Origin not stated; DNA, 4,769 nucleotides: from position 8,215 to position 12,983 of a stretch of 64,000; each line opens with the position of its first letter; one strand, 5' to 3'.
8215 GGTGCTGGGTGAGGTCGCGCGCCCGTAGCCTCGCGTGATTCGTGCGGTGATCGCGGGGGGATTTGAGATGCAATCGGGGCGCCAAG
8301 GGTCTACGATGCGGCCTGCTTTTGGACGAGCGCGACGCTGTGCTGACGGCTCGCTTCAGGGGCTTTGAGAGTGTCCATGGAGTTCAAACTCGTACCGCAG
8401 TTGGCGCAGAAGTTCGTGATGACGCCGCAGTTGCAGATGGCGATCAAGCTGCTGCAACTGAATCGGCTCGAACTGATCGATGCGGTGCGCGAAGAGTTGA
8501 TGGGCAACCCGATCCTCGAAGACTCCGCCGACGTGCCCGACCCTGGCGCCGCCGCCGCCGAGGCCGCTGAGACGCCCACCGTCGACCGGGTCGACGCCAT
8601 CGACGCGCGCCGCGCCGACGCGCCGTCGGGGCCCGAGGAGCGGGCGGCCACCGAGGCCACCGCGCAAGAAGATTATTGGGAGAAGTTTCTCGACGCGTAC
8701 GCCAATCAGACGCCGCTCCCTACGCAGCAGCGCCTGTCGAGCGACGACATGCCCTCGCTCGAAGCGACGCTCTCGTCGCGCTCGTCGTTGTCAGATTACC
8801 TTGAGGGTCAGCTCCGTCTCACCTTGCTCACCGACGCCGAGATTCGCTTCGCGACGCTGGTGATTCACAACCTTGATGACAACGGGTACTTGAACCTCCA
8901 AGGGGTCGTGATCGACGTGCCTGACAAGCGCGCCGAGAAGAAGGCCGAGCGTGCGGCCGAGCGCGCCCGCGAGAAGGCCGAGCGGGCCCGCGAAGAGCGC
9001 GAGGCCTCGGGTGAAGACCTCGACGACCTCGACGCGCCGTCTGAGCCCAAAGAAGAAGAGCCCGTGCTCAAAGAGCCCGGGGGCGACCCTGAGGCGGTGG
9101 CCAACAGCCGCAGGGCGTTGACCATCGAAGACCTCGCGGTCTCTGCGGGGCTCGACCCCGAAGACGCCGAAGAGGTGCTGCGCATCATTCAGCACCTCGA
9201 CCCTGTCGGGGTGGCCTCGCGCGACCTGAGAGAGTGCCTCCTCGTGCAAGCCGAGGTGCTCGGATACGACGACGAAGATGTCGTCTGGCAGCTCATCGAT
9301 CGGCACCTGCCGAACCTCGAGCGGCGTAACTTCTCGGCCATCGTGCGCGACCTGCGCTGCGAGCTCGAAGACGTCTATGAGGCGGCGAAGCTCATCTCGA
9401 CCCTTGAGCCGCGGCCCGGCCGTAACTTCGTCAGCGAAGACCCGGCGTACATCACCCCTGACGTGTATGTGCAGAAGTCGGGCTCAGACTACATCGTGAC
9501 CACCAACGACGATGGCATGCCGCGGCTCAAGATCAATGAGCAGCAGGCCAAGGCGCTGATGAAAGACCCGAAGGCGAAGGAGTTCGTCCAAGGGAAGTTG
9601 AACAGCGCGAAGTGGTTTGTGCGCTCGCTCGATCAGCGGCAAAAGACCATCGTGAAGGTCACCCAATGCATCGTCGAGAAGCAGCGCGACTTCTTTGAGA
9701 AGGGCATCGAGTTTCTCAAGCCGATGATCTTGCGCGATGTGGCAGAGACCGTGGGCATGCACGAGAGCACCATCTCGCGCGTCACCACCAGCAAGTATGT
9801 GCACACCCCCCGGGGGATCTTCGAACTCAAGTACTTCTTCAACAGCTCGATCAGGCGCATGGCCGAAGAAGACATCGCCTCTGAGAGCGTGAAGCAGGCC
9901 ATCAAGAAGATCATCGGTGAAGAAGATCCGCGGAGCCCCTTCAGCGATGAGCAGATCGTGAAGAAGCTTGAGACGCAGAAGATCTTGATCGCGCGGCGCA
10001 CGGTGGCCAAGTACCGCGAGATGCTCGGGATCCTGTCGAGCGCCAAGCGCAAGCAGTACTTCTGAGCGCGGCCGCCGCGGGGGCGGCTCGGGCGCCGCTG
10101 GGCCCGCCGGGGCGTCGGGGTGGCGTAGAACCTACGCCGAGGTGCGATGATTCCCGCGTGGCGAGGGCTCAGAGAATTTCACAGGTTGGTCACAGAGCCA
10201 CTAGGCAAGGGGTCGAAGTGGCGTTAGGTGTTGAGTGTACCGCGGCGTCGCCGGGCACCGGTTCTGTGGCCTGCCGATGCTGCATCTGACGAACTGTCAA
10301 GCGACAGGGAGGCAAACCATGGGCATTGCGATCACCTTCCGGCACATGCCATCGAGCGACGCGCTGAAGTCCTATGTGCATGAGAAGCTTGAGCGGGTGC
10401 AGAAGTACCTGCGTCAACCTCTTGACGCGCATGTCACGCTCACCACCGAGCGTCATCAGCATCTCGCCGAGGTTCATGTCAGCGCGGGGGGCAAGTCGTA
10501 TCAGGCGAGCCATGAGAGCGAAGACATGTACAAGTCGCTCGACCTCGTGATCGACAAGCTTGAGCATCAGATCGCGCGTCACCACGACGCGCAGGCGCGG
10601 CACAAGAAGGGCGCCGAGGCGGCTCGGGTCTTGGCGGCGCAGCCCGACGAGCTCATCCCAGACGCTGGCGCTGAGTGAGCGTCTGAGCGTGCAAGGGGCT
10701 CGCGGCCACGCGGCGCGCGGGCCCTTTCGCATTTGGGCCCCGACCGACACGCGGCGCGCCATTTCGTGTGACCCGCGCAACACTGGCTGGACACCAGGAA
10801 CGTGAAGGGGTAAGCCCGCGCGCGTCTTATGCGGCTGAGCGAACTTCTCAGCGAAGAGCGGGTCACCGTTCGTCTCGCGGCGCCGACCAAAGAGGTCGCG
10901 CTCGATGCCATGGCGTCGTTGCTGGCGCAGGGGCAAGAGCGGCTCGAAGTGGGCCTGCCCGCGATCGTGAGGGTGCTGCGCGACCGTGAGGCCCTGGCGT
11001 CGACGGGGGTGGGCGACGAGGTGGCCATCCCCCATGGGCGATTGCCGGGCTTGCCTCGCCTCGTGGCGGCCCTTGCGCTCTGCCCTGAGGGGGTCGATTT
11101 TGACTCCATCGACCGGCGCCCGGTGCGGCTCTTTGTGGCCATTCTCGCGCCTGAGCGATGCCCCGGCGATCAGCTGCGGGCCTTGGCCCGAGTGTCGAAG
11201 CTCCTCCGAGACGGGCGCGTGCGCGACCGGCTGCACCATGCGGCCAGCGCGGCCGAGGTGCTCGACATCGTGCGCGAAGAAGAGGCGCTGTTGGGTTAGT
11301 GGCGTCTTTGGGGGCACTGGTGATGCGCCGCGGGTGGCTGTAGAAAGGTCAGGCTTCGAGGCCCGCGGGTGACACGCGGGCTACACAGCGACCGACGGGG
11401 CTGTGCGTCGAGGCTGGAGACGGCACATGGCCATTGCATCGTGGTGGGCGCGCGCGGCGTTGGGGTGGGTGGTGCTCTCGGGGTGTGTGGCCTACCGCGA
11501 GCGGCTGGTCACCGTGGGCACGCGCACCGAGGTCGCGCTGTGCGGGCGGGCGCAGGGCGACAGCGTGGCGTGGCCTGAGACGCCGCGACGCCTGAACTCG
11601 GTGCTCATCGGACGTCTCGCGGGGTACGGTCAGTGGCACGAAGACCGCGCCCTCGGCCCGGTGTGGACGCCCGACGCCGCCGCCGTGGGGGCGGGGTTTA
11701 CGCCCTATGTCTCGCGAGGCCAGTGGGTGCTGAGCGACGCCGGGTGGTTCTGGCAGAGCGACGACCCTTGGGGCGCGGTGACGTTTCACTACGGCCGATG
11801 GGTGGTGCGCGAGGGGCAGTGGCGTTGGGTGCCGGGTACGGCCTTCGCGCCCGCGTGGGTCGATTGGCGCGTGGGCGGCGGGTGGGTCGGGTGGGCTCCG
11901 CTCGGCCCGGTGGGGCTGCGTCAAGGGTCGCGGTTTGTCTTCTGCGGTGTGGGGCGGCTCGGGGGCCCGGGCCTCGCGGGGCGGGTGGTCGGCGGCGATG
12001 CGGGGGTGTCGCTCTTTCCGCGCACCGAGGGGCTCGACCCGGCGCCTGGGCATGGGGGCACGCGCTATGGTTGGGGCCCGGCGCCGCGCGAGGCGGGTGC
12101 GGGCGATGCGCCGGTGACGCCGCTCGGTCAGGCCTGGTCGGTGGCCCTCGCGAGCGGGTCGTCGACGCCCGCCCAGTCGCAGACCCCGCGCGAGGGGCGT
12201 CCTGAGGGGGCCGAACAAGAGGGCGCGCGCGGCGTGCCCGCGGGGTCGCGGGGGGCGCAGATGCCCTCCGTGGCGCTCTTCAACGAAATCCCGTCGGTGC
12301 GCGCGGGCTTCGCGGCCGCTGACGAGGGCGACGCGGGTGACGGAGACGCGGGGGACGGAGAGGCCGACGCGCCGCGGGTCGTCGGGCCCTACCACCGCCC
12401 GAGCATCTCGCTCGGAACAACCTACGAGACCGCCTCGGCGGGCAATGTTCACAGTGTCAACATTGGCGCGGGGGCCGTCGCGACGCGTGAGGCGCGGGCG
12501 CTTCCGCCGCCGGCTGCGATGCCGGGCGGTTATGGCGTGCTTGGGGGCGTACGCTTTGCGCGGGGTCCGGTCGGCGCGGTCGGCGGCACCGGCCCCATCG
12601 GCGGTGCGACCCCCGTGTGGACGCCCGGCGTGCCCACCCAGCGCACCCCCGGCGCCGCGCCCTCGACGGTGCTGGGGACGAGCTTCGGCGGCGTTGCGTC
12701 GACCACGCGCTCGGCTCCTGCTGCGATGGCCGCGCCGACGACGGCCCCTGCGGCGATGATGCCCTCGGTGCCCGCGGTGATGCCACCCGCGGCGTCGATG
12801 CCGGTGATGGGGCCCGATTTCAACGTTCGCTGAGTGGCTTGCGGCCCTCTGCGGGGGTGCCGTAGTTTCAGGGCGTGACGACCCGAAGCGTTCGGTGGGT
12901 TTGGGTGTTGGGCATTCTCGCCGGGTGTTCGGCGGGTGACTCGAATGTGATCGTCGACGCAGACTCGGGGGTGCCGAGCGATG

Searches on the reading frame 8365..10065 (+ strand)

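Call 80: search_protein_families(library=pfam, proteins=[window:8365-10065:+], max_evalue=0.00001)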
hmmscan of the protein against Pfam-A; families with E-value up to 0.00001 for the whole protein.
window:8365-10065:+ (566 aa): 3 families
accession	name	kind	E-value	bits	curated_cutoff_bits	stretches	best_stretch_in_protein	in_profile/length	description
PF04552.19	Sigma54_DBD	-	6.4e-63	211.7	22.8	1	406-564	2-160/160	Sigma-54, DNA binding domain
PF04963.19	Sigma54_CBD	-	1.8e-51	174.9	22.9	2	253-392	49-183/185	Sigma-54 factor, core binding domain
PF00309.25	Sigma54_AID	-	1e-13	51.3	23.8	1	10-52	3-45/46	Sigma-54 factor, Activator interacting domain (AID)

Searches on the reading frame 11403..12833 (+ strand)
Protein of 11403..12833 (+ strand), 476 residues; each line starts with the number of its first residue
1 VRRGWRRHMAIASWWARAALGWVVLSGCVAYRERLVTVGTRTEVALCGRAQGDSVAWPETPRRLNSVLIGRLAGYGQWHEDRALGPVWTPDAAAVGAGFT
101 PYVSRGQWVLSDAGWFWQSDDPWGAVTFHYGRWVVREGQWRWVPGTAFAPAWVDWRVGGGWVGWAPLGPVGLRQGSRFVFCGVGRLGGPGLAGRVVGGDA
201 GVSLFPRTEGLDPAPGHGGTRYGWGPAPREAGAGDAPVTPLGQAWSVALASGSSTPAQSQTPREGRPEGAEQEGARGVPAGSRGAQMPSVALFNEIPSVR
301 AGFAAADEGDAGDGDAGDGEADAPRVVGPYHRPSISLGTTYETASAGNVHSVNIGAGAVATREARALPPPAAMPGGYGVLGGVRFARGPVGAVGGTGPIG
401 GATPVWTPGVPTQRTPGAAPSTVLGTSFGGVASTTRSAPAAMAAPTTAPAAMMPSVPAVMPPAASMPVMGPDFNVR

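Call 80: search_protein_families(library=pfam, proteins=[window:11403-12833:+], max_evalue=0.00001)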
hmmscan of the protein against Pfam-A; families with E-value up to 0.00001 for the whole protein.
window:11403-12833:+ (476 aa): 1 family
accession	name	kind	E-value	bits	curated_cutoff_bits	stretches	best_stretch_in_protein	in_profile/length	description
PF20245.3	DUF6600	-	5.4e-28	97.5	27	1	71-169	3-100/102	Family of unknown function (DUF6600)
